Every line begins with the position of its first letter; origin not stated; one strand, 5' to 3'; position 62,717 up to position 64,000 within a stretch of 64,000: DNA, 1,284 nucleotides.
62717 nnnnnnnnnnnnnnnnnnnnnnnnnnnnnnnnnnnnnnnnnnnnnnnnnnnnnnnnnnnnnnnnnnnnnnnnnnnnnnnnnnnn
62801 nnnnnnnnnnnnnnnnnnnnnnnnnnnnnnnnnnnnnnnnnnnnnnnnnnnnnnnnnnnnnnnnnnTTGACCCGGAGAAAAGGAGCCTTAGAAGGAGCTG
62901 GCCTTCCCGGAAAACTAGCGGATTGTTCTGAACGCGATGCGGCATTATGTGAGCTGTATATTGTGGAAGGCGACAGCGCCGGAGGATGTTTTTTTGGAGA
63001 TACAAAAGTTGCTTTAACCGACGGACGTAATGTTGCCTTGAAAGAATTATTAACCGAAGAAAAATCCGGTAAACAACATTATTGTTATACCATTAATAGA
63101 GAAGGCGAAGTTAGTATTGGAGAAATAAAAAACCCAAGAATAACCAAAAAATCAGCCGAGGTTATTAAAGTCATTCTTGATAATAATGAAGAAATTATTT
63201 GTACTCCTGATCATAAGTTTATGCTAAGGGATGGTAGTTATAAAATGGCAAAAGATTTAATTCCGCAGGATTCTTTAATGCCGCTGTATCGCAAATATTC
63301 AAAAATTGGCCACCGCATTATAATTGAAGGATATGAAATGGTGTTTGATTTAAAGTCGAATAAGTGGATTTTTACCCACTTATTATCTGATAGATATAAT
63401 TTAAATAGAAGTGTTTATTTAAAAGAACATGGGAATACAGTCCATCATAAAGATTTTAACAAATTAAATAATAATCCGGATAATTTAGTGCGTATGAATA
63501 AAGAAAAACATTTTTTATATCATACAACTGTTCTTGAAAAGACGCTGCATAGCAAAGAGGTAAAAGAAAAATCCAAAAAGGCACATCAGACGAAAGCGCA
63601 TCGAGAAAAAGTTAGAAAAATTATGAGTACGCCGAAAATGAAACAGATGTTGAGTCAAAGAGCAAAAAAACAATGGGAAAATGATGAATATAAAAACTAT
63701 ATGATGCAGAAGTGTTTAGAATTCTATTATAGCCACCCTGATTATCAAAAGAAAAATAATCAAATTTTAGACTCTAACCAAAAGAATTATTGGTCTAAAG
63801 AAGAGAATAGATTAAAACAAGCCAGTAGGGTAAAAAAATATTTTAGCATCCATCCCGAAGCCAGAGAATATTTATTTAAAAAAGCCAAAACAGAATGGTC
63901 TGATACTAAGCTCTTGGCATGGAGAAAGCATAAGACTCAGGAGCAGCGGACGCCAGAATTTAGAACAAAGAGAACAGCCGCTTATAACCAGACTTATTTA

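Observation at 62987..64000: HNH-endonuclease intein in the GyrB TOPRIM motif EGDSAGG|S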

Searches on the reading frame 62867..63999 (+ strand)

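Call 5: search_protein_families(library=pfam, proteins=[window:62987-63999:+], max_evalue=1)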
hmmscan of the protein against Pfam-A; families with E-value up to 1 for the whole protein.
window:62987-63999:+ (337 aa): 3 families
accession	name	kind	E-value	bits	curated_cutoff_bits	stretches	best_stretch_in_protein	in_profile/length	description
PF14890.11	Intein_splicing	-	5e-11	43.1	35.8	1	9-215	2-111/155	Intein splicing domain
PF13392.12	HNH_3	-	8.4e-05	22.6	24.8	1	150-175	19-44/46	HNH endonuclease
PF00694.25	Aconitase_C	-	0.51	11.1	22.8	0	193-268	8-84/131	Aconitase C-terminal domain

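Call 6: search_protein_families(library=ncbifam, proteins=[window:62987-63999:+], max_evalue=1)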
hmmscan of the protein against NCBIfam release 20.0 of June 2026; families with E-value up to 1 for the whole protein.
window:62987-63999:+ (337 aa): 4 families
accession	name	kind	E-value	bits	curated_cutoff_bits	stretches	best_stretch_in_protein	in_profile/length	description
NF052663.1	RtcB_rel_intein2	exception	4.7e-34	118.2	1050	1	1-213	78-281/626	intein-containing RctB family protein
TIGR01445.1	intein_Nterm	domain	4.9e-11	43.5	24.5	1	1-79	1-82/83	intein N-terminal splicing region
NF038136.1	rSAM_Rv_intein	exception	0.0053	15.7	700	1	1-221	76-246/574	intein-containing Rv2578c family radical SAM protein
TIGR04349.1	rSAM_QueE_gams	hypoth_equivalog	0.44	10.2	300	0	200-257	122-179/210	7-carboxy-7-deazaguanine synthase QueE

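Call 9: find_homologous_proteins(query=window:62867-63999:+, max_evalue=0.00001)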
Query window:62867-63999:+ (377 aa): 7206 proteins with E <= 0.00001 among 8000 candidates; the best 120 are listed.
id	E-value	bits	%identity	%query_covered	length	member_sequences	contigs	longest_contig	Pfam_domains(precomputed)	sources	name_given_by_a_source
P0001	4.5e-159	548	64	98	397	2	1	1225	PF14890.12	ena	-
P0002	2.8e-139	482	56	100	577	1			PF00204.32,PF14890.12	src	-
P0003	2.8e-136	473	59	98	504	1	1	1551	PF14890.12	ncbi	ncbi:MAG: hypothetical protein WD607_02340, partial [Candidatus Paceibacterota bacterium]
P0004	5.1e-128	445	55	98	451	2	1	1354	PF00204.32,PF14890.12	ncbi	ncbi:MAG: DNA gyrase subunit B, partial [Waterburya sp.]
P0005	7.8e-127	441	58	90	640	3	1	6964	PF00986.27,PF01751.29,PF14890.12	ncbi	ncbi:MAG: toprim domain-containing protein, partial [Patescibacteria group bacterium]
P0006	2.6e-119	417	56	90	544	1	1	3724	PF01751.29,PF14890.12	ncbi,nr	ncbi:MAG: intein-containing DNA gyrase subunit B, partial [Parcubacteria group bacterium]|nr:intein-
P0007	4.1e-118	413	55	92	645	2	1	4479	PF00986.27,PF01751.29,PF14890.12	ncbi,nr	ncbi:MAG: DNA gyrase B subunit [Parcubacteria group bacterium Gr01-1014_2]|nr:MAG: DNA gyrase B subu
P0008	7.8e-116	405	51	94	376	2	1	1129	PF14890.12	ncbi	ncbi:MAG: hypothetical protein ACKPCM_16895, partial [Pseudanabaena sp.]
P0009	1.1e-114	402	59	80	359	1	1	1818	PF14890.12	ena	-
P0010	1.8e-114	401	53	92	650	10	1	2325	PF00986.27,PF01751.29,PF14890.12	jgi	jgi:DNA gyrase subunit B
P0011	2.4e-114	400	54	92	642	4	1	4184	PF00986.27,PF21249.3,PF01751.29,PF14890.12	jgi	jgi:DNA gyrase subunit B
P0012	4.2e-110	386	58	81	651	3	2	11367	PF02518.32,PF00204.32,PF14890.12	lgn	-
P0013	1.2e-109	385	56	82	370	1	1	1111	PF14890.12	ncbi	ncbi:MAG: intein-containing DNA gyrase subunit B, partial [Patescibacteria group bacterium]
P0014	3.8e-109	383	55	84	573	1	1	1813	PF14890.12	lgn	-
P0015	4.7e-107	376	49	94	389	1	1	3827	PF14890.12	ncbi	-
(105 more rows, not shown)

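Call 48: search_protein_families(library=phrogs, proteins=[window:62987-63999:+], max_evalue=0.01)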
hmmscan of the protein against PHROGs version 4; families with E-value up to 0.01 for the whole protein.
window:62987-63999:+ (337 aa): 3 families
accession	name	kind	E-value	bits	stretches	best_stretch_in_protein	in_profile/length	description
phrog_7545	-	DNA, RNA and nucleotide metabolism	1.5e-07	32.8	1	114-202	66-155/160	HNH endonuclease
phrog_21964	-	DNA, RNA and nucleotide metabolism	3.6e-05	24.5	1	122-186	158-219/244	HNH endonuclease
phrog_15471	-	DNA, RNA and nucleotide metabolism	0.0035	18.2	1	125-249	29-150/183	HNH endonuclease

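Call 57: search_protein_families(library=pfam, proteins=[P0003, P0007, P0010, P0011, P0005, P0002, P0001], max_evalue=10)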
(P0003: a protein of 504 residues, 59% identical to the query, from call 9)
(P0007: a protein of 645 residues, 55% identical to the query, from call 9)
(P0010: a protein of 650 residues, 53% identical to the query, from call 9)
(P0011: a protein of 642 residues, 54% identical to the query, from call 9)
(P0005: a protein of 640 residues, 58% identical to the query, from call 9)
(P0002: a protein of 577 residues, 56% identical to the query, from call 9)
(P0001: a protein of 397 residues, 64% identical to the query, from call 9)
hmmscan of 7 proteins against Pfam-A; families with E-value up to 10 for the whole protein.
P0003 (504 aa): 3 families
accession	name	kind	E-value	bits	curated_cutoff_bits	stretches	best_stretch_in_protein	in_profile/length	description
PF14890.11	Intein_splicing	-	5.7e-23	81.9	35.8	1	44-468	3-155/155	Intein splicing domain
PF13392.12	HNH_3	-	7.2e-05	22.8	24.8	1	182-209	17-44/46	HNH endonuclease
PF01751.28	Toprim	-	0.11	13.2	23.1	1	469-493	13-37/96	Toprim domain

P0007 (645 aa): 7 families
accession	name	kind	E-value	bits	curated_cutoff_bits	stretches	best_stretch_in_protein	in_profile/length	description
PF00986.26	DNA_gyraseB_C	-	1.8e-29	102.1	29.8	1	573-634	2-63/63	DNA gyrase B subunit, carboxyl terminus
PF14890.11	Intein_splicing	-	4.7e-20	72.4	35.8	1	20-443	2-155/155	Intein splicing domain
PF01751.28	Toprim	-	5.8e-14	52.5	23.1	1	445-543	14-95/96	Toprim domain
PF01079.26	Hint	-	0.14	12.2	29.7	1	9-88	10-85/213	Hint module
PF13662.12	Toprim_4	-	0.15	12.8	25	1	477-518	18-66/85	Toprim domain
PF22813.1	TcaA_2nd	-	0.48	11.3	26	1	240-300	29-89/103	TcaA protein second domain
PF13392.12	HNH_3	-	7.5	6.7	24.8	1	164-179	22-37/46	HNH endonuclease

P0010 (650 aa): 6 families
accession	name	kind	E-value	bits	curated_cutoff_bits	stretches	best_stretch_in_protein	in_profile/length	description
PF00986.26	DNA_gyraseB_C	-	6.6e-31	106.7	29.8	1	576-637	2-63/63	DNA gyrase B subunit, carboxyl terminus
PF14890.11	Intein_splicing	-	5.5e-21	75.4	35.8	1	18-443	3-155/155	Intein splicing domain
PF01751.28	Toprim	-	4.9e-13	49.5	23.1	1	444-543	13-94/96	Toprim domain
PF13392.12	HNH_3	-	0.0021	18.1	24.8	1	157-184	17-44/46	HNH endonuclease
PF02368.24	Big_2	-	0.067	13.6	22.8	1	14-76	10-72/79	Bacterial Ig-like domain (group 2)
PF01079.26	Hint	-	0.16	12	29.7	1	6-93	10-93/213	Hint module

P0011 (642 aa): 7 families
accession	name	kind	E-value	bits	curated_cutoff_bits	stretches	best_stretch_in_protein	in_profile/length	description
PF00986.26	DNA_gyraseB_C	-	2.5e-30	104.9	29.8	1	571-630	3-62/63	DNA gyrase B subunit, carboxyl terminus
PF14890.11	Intein_splicing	-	1.1e-15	58.2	35.8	1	20-440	2-155/155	Intein splicing domain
PF01751.28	Toprim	-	3e-13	50.2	23.1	1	441-538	13-93/96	Toprim domain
PF21249.2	GyrB_hook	-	4.7e-08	32.9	23.7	1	542-562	1-21/29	GyrB, hook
PF13155.12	Toprim_2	-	0.0023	18.7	22.1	1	475-514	15-57/88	Toprim-like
PF13662.12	Toprim_4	-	0.01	16.5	25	1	473-513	17-64/85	Toprim domain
PF13392.12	HNH_3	-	0.16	12.1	24.8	1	163-183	21-41/46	HNH endonuclease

P0005 (640 aa): 9 families
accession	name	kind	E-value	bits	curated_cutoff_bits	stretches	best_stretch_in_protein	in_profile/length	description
PF00986.26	DNA_gyraseB_C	-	1.2e-30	105.9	29.8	1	569-629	2-62/63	DNA gyrase B subunit, carboxyl terminus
PF14890.11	Intein_splicing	-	9.1e-19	68.2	35.8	1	13-438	2-155/155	Intein splicing domain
PF01751.28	Toprim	-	9.2e-13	48.6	23.1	1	439-536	13-93/96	Toprim domain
PF19925.4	DUF6388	-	0.056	14.4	25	1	279-335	5-63/107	Family of unknown function (DUF6388)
PF13901.12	RH_dom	-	0.13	12.5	28.1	1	181-270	48-136/206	Rubicon Homology Domain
PF00694.25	Aconitase_C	-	0.4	11.4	22.8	1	205-272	17-84/131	Aconitase C-terminal domain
PF17898.6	GerD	-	0.44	11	29.5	1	171-235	35-98/114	Spore germination GerD central core domain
PF21728.3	PADR1_N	-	0.66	10.9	25.7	1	208-227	17-36/60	PADR1, N-terminal helical domain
PF13392.12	HNH_3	-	1.1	9.4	24.8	1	157-176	22-41/46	HNH endonuclease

P0002 (577 aa): 5 families
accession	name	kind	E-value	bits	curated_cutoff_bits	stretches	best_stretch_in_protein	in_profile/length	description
PF00204.31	DNA_gyraseB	-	4.5e-48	163.4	27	1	5-136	38-172/173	DNA gyrase B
PF14890.11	Intein_splicing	-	2.9e-11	43.8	35.8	1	184-537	1-127/155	Intein splicing domain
PF16525.10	MHB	-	0.093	13.4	27.4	1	447-475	38-66/77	Haemophore, haem-binding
PF13392.12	HNH_3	-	0.91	9.6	24.8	1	328-350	22-44/46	HNH endonuclease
PF05596.16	Taeniidae_ag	-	5.6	7.3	31.9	1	449-465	2-18/55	Taeniidae antigen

P0001 (397 aa): 3 families
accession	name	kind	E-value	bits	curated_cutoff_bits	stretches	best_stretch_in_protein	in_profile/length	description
PF14890.11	Intein_splicing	-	3.5e-12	46.8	35.8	1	73-268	2-131/155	Intein splicing domain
PF13392.12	HNH_3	-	9.8e-05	22.4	24.8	1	217-240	22-45/46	HNH endonuclease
PF13883.13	CREG_beta-barrel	-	2.6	8.5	27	1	327-373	106-145/167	CREG, beta-barrel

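Call 63: find_related_loci(query=window:62987-63999:+, collection=viral_contigs, flank=4000)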
Query window:62987-63999:+ (337 aa) in viral_contigs; peptide patterns used: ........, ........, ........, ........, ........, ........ (x = any residue, [..] = any of these).
57 stretches matched a pattern; 55 encode a relative of the query (tblastn E <= 1e-3); 55 distinct loci.
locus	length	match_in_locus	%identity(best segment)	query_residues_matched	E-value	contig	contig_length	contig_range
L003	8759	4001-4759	35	1-284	1e-43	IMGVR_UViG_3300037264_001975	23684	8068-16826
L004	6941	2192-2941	35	1-284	1e-39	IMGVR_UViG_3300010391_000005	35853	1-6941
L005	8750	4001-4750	35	1-284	4e-39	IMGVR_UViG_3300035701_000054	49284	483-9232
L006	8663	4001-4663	40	1-235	3e-39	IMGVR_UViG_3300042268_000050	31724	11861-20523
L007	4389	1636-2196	45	1-191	4e-38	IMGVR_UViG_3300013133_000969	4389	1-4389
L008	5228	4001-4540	40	1-189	4e-38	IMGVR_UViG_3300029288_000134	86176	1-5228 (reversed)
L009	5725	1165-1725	44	1-191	1e-37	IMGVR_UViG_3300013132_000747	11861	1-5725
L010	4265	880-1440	44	1-191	1e-37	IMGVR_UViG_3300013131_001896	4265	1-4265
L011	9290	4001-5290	44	1-195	1e-37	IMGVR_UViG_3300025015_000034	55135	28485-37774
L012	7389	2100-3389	44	1-195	1e-37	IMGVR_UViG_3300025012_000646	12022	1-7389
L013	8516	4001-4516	43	1-183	3e-36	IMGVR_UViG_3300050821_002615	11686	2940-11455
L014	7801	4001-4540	37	1-185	8e-34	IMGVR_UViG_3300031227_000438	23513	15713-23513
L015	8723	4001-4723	48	1-241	3e-72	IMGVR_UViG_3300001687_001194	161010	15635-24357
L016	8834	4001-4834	30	1-284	1e-31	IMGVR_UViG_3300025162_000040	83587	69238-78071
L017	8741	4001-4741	32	1-242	2e-31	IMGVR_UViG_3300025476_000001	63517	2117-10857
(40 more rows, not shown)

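Call 67: find_related_loci(query=window:62987-63999:+, collection=genome_contigs, flank=3000)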
Query window:62987-63999:+ (337 aa) in genome_contigs; peptide patterns used: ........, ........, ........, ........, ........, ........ (x = any residue, [..] = any of these).
407 stretches matched a pattern; 392 encode a relative of the query (tblastn E <= 1e-3); the best 80 are kept; 80 distinct loci.
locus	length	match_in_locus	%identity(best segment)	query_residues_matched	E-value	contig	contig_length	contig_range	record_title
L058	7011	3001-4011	74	1-337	8e-180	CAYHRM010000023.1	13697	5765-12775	MAG TPA_asm: uncultured Planctomycetales bacterium isolate ERP119705_co15_217 genome assembly, contig: NODE_5031_length_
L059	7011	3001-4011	74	1-337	1e-176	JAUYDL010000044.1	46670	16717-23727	MAG: Candidatus Omnitrophota bacterium isolate C20_metabat.bin.26 C20_k141_629731, whole genome shotgun sequence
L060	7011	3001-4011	72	1-337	3e-171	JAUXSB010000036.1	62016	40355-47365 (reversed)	MAG: Candidatus Omnitrophota bacterium isolate C12_metabat.bin.33_sub C12_k141_135252, whole genome shotgun sequence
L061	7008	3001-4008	70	1-337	6e-168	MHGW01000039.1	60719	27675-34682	MAG: Omnitrophica WOR_2 bacterium RIFCSPLOWO2_01_FULL_41_12 rifcsplowo2_01_scaffold_4258, whole genome shotgun sequence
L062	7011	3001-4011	70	1-337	2e-167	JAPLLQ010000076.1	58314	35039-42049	MAG: Candidatus Omnitrophota bacterium isolate LacPavin_0419_WC90_MAG_41_7 LacPavin_0419_WC90_scaffold_108717, whole gen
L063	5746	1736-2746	70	1-337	9e-168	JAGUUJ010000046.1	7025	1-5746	MAG: Candidatus Omnitrophota bacterium isolate DeMMO5_9 c_000000002770, whole genome shotgun sequence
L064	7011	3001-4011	69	1-337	9e-162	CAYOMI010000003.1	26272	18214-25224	MAG TPA_asm: uncultured Planctomycetales bacterium isolate SRP098346_co1_93 genome assembly, contig: NODE_1451_length_26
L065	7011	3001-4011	64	1-337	7e-154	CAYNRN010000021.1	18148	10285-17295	MAG TPA_asm: uncultured Planctomycetales bacterium isolate SRP098346_co1_174 genome assembly, contig: NODE_3121_length_1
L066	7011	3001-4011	66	1-337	1e-152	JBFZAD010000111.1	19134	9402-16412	MAG: Candidatus Omnitrophota bacterium isolate PPR_0458 k121_5339279, whole genome shotgun sequence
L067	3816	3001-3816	82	1-272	1e-151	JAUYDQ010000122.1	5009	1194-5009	MAG: Candidatus Omnitrophota bacterium isolate C20_metabat.bin.43 C20_k141_798580, whole genome shotgun sequence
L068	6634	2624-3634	62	1-337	2e-146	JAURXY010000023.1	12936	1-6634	MAG: bacterium isolate E10_metabat.bin.66_sub E10_k141_284839, whole genome shotgun sequence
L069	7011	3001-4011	59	1-337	4e-141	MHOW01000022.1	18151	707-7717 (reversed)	MAG: Candidatus Staskawiczbacteria bacterium RIFCSPLOWO2_01_FULL_33_13 rifcsplowo2_01_scaffold_6036, whole genome shotgu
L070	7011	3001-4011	58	1-337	2e-140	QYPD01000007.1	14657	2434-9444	MAG: Spirochaetia bacterium isolate PowLak16_MAG37 c_000000086721, whole genome shotgun sequence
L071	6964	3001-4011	61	1-337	4e-140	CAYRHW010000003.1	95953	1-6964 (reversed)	MAG TPA_asm: uncultured Candidatus Saccharibacteria bacterium isolate SRP178699_co1_611 genome assembly, contig: NODE_14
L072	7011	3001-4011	60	1-337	3e-140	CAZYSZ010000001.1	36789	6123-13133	MAG TPA_asm: uncultured Candidatus Saccharibacteria bacterium isolate ERP125453_co2_64 genome assembly, contig: NODE_269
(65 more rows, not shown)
